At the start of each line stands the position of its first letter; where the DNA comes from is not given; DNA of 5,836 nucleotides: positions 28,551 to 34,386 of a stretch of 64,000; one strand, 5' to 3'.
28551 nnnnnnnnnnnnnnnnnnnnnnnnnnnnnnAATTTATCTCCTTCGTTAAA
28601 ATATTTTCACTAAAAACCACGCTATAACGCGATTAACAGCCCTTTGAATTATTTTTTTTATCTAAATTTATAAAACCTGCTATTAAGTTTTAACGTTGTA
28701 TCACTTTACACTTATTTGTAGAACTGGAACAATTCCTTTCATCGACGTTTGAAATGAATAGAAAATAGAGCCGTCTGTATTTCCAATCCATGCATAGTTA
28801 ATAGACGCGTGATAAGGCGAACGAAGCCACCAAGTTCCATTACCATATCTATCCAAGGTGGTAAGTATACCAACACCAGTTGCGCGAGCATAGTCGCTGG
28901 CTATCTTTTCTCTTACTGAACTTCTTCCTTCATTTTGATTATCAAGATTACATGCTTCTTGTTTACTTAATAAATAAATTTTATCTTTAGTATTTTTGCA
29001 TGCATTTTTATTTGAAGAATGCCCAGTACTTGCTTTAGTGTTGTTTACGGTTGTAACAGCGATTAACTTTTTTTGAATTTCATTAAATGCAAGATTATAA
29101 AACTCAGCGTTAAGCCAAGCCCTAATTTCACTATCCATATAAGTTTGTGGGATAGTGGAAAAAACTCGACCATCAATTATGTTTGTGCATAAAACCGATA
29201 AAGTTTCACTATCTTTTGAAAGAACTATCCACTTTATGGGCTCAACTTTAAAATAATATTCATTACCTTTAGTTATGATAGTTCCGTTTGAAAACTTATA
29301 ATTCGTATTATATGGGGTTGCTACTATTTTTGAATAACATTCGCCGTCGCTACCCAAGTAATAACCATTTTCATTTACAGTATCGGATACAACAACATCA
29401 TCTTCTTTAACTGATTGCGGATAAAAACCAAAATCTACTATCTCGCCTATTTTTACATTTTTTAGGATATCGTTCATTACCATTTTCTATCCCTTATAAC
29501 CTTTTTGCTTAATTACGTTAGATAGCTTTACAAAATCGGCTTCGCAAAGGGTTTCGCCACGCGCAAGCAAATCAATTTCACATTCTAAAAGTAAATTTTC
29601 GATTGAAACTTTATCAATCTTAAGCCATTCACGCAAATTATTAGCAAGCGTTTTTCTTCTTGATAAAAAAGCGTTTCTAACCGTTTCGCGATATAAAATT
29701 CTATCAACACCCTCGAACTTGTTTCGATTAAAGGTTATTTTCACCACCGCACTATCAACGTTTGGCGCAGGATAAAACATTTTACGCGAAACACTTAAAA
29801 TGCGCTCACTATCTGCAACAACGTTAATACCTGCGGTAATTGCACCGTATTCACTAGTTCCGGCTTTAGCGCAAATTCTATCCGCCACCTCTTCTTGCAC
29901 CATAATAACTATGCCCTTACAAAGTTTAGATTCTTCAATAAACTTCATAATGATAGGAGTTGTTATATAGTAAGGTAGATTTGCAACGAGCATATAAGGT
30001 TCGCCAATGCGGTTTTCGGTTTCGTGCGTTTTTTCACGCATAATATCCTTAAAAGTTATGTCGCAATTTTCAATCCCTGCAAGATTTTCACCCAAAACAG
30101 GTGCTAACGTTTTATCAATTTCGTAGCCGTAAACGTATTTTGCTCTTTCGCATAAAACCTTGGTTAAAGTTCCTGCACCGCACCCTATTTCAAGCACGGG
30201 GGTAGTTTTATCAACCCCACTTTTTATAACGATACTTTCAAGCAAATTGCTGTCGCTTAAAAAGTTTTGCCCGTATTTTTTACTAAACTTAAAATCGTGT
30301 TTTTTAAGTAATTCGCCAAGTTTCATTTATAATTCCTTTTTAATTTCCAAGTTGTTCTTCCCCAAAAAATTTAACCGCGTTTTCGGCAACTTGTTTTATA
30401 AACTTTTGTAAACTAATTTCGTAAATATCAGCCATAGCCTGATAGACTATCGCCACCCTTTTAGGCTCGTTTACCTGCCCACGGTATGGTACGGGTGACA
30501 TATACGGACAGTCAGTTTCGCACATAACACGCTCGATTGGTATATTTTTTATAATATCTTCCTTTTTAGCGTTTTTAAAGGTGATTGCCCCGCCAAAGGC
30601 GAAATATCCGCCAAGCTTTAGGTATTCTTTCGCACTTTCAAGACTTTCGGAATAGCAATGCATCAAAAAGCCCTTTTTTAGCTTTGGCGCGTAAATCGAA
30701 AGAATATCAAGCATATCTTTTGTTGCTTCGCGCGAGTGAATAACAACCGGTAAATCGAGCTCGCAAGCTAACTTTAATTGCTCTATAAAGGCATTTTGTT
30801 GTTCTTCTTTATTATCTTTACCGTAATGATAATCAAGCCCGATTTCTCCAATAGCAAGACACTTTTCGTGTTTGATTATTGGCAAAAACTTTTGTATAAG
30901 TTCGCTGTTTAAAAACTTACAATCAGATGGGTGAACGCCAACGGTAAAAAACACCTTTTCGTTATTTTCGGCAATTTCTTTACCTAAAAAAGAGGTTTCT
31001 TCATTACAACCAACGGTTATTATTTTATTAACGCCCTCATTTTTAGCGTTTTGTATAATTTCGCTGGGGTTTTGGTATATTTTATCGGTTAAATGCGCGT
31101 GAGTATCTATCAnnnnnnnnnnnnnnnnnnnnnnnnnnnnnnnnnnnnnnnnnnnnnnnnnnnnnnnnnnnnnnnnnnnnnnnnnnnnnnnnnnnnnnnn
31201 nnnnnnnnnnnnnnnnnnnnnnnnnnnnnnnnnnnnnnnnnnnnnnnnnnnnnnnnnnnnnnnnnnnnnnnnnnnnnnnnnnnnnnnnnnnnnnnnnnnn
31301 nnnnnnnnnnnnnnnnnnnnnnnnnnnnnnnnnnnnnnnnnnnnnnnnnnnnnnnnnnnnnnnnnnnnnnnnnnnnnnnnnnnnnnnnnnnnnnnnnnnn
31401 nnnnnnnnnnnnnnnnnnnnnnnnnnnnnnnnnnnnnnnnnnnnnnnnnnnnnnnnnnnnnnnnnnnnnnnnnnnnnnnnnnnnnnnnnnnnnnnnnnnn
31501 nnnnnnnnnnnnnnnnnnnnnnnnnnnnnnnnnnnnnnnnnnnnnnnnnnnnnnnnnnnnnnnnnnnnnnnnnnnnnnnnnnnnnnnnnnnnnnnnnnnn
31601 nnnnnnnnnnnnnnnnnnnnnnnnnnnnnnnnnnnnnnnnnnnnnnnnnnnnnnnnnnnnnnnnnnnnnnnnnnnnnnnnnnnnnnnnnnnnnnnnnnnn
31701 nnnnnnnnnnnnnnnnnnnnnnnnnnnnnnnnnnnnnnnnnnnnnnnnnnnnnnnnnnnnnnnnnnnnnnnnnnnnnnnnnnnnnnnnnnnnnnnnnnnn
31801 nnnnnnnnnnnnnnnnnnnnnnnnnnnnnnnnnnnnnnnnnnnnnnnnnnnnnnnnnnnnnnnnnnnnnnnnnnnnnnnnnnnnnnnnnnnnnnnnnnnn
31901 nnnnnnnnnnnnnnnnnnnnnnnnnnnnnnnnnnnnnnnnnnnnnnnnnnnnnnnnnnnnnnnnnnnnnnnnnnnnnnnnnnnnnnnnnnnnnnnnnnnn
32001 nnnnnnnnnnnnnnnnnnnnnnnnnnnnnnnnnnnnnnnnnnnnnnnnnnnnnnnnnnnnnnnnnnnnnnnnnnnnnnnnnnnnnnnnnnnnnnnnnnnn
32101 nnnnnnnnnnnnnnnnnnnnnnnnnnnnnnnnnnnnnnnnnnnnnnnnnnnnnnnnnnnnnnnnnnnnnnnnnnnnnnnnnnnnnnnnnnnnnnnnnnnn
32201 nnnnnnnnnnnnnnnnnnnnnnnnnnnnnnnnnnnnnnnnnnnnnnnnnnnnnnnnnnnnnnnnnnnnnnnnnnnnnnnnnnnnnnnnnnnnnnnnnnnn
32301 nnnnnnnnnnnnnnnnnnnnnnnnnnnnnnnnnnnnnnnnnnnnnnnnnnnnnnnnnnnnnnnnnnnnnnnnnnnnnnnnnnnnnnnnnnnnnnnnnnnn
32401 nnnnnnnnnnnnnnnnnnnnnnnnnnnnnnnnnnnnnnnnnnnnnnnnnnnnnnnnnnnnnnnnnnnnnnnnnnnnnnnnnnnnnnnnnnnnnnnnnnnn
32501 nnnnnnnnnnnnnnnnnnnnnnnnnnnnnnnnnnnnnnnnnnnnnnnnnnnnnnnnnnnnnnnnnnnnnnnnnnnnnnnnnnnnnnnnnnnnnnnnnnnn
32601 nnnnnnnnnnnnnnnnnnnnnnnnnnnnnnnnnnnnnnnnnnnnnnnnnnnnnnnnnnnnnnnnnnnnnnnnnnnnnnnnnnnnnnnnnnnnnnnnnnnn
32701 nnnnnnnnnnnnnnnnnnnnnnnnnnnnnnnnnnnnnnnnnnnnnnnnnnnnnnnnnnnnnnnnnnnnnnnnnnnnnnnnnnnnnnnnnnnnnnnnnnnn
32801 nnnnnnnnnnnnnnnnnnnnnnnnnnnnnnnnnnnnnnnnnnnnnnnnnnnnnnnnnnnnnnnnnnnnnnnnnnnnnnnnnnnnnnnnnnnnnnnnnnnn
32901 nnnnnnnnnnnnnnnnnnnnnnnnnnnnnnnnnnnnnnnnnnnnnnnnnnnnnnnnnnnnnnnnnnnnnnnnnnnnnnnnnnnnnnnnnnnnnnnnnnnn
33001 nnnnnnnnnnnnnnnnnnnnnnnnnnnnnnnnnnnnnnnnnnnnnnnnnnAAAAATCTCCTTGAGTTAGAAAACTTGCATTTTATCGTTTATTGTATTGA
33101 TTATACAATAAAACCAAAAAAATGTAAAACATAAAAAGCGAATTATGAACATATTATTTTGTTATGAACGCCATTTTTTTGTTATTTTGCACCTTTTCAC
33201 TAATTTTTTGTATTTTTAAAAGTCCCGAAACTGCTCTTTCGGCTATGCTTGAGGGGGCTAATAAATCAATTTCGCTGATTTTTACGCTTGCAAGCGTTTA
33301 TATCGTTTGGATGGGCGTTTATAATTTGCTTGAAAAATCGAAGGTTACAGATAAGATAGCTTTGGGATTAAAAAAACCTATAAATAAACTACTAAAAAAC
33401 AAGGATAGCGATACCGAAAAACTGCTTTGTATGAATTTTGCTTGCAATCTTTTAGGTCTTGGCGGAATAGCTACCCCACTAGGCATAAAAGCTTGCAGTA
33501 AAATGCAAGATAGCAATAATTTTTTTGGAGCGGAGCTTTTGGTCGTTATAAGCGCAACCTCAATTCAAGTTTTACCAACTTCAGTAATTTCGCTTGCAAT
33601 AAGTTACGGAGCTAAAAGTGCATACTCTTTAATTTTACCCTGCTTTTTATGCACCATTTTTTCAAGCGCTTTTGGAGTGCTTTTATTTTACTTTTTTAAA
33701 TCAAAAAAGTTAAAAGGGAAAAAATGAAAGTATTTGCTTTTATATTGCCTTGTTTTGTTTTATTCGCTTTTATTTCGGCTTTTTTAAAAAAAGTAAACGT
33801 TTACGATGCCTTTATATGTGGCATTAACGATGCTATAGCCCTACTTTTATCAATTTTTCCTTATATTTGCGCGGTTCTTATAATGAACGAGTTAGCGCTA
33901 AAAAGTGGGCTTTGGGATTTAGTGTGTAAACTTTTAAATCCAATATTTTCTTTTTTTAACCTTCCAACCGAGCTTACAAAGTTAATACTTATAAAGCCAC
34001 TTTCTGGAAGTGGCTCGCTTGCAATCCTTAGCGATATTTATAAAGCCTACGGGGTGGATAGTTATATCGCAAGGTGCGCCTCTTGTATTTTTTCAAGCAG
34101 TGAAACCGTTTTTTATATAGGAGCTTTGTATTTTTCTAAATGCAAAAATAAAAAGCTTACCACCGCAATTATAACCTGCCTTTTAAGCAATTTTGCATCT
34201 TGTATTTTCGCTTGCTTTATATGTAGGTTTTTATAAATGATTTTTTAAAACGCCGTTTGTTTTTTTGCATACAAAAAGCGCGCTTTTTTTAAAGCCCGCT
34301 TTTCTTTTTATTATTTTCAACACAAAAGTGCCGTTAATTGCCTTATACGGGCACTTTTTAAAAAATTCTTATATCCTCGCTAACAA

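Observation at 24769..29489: Four-gene array after rsmA: TIR-like effector-style protein plus DUF6273-like repeat proteins plus acidic-tailed GtrA-like protein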

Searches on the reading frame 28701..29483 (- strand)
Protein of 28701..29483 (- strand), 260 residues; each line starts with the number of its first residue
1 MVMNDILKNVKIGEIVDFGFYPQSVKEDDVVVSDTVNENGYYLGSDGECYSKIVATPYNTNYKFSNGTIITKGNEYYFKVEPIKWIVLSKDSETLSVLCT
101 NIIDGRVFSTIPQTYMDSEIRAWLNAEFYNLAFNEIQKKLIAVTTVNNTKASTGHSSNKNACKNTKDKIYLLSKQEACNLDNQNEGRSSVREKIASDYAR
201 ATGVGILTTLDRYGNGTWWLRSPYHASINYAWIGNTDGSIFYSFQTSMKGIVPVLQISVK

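Call 3: search_protein_families(library=pfam, proteins=[window:28701-29483:-], max_evalue=0.1)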
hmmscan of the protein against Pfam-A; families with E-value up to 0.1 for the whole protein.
window:28701-29483:- (260 aa): 1 family
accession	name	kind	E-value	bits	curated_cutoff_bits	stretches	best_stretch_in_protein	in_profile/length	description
PF19789.6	DUF6273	-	8.2e-21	75.1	23.5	1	112-257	30-170/172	Domain of unknown function (DUF6273)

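Call 4: search_protein_families(library=padloc, proteins=[window:28701-29483:-], max_evalue=0.1)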
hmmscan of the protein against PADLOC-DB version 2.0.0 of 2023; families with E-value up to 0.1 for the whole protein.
window:28701-29483:- (260 aa): 0 families

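Call 5: search_protein_families(library=ncbifam, proteins=[window:28701-29483:-], max_evalue=0.01)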
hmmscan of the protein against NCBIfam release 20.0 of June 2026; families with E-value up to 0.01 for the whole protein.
window:28701-29483:- (260 aa): 0 families

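Call 79: search_protein_families(library=phrogs, proteins=[window:28701-29483:-], max_evalue=0.001)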
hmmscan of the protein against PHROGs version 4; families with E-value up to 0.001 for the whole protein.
window:28701-29483:- (260 aa): 3 families
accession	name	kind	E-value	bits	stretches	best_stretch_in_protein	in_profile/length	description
phrog_10993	-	head and packaging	3.3e-08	33.9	1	101-258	82-241/556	Hoc-like head decoration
phrog_9958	-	unknown function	5.2e-06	26.9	1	77-256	15-173/210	-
phrog_32827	-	unknown function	0.00068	20.8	1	217-253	6-42/50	-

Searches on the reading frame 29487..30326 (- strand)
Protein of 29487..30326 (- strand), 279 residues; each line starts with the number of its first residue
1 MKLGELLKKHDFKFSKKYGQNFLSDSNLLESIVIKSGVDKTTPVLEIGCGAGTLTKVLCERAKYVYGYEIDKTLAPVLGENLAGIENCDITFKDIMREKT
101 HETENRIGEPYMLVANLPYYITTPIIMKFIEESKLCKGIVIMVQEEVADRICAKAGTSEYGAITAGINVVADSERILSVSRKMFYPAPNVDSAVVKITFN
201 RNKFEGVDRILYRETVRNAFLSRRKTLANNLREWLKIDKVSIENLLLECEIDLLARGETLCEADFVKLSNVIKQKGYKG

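Call 3: search_protein_families(library=pfam, proteins=[window:29487-30326:-], max_evalue=0.1)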
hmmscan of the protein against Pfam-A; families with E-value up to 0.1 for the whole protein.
window:29487-30326:- (279 aa): 9 families
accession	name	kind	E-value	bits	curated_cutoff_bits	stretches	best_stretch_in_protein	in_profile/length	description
PF00398.26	RrnaAD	-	2e-54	184.9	24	1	12-264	2-259/263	Ribosomal RNA adenine dimethylase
PF13649.12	Methyltransf_25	-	0.00075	20.6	27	1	44-94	1-54/97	Methyltransferase domain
PF08242.18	Methyltransf_12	-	0.0027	18.8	30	1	45-96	1-54/98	Methyltransferase domain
PF08241.18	Methyltransf_11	-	0.0033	18.5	21.2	1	45-83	1-39/95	Methyltransferase domain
PF01728.25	FtsJ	-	0.0042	17.5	24.1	1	35-97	15-82/181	FtsJ-like methyltransferase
PF13847.12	Methyltransf_31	-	0.0049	17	27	1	39-75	2-41/145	Methyltransferase domain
PF13489.12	Methyltransf_23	-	0.018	15.2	27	1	43-74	25-56/164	Methyltransferase domain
PF19668.4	DUF6171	-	0.034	15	27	1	209-275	6-73/80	Family of unknown function (DUF6171)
PF07021.18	MetW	-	0.054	13.6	21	1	34-73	7-45/193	Methionine biosynthesis protein MetW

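Call 18: find_related_loci(query=window:29487-30326:-, collection=genome_contigs, flank=10000)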
Query window:29487-30326:- (279 aa) in genome_contigs; peptide patterns used: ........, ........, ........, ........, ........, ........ (x = any residue, [..] = any of these).
403 stretches matched a pattern; 340 encode a relative of the query (tblastn E <= 1e-3); the best 80 are kept; 80 distinct loci.
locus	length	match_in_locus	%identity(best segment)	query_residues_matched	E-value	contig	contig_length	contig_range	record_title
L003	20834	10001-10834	99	1-278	0e+0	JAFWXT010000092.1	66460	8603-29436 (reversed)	MAG: Clostridia bacterium isolate RGIG6167 Sheep_Rectum-1__c944039, whole genome shotgun sequence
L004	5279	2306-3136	79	1-277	4e-150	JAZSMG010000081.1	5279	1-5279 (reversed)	MAG: Christensenellaceae bacterium isolate T1900044555_TS20190021.MAGScoT_cleanbin_000036 SGB_291_k141_25351, whole geno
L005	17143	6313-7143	79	1-277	6e-147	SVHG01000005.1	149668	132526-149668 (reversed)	MAG: Clostridiales bacterium isolate SIG378 NODE_56_length_149668_cov_39.107587, whole genome shotgun sequence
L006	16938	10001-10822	77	1-274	7e-145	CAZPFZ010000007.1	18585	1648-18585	MAG TPA_asm: uncultured Acidiphilium sp. isolate SRP350583_co2_456 genome assembly, contig: NODE_4277_length_18585_cov_1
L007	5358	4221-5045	72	3-277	1e-132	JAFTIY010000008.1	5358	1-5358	MAG: Clostridia bacterium isolate RGIG3861 Roe_deer_Cecum-1__c47700, whole genome shotgun sequence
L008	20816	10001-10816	70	1-272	2e-123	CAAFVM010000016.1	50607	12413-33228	MAG TPA_asm: Clostridia bacterium, isolate HGM11419, WGS project CAAFVM010000000 data, contig: SRS475566_103_k119_83161,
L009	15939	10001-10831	79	1-277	3e-146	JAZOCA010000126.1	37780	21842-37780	MAG: Christensenellaceae bacterium isolate T1900044757_TS20190223.MAGScoT_cleanbin_000032 SGB_2307_k141_327514, whole ge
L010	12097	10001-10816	60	3-274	5e-100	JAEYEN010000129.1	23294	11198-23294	MAG: Bacillota bacterium isolate OH_HFB_209 k127_2536630, whole genome shotgun sequence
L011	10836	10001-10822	54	2-276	2e-93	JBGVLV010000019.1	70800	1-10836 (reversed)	MAG: Candidatus Scatosoma sp. isolate fecal_MAG_273 fecal_MAG_273_contig_0019, whole genome shotgun sequence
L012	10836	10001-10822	54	2-276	2e-93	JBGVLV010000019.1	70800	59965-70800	MAG: Candidatus Scatosoma sp. isolate fecal_MAG_273 fecal_MAG_273_contig_0019, whole genome shotgun sequence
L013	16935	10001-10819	54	3-276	2e-92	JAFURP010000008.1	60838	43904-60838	MAG: Clostridia bacterium isolate RGIG4762 Roe_deer_Rectum.Co__c179121, whole genome shotgun sequence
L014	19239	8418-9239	55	1-274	3e-92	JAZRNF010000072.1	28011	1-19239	MAG: Christensenellaceae bacterium isolate T1900045412_YK20190102.MAGScoT_cleanbin_000009 SGB_7016_k141_2549906, whole g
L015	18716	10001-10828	54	1-277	4e-91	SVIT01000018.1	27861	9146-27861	MAG: Clostridiales bacterium isolate SIG416 NODE_34336_length_27861_cov_2.190524, whole genome shotgun sequence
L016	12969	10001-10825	53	1-276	6e-91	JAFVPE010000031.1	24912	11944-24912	MAG: Clostridia bacterium isolate RGIG5268 Sheep_Colon-1__c616466, whole genome shotgun sequence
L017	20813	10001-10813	52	6-277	2e-90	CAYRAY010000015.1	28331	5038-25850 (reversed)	MAG TPA_asm: uncultured Clostridia bacterium isolate SRP350583_co2_315 genome assembly, contig: NODE_2217_length_28331_c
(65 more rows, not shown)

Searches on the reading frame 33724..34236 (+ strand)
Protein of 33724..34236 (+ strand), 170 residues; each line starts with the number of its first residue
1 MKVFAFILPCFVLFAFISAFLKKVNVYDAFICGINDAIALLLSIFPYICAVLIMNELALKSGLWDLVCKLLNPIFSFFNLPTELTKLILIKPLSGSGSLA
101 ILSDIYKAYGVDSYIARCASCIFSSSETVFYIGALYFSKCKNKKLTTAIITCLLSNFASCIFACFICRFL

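Call 78: search_protein_families(library=pfam, proteins=[window:33724-34236:+], max_evalue=0.00001)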
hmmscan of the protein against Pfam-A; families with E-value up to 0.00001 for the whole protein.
window:33724-34236:+ (170 aa): 1 family
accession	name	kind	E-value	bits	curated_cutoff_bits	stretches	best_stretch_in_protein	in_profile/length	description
PF07670.19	Gate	-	4.9e-07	30.6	29.6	1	41-138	1-99/104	Nucleoside recognition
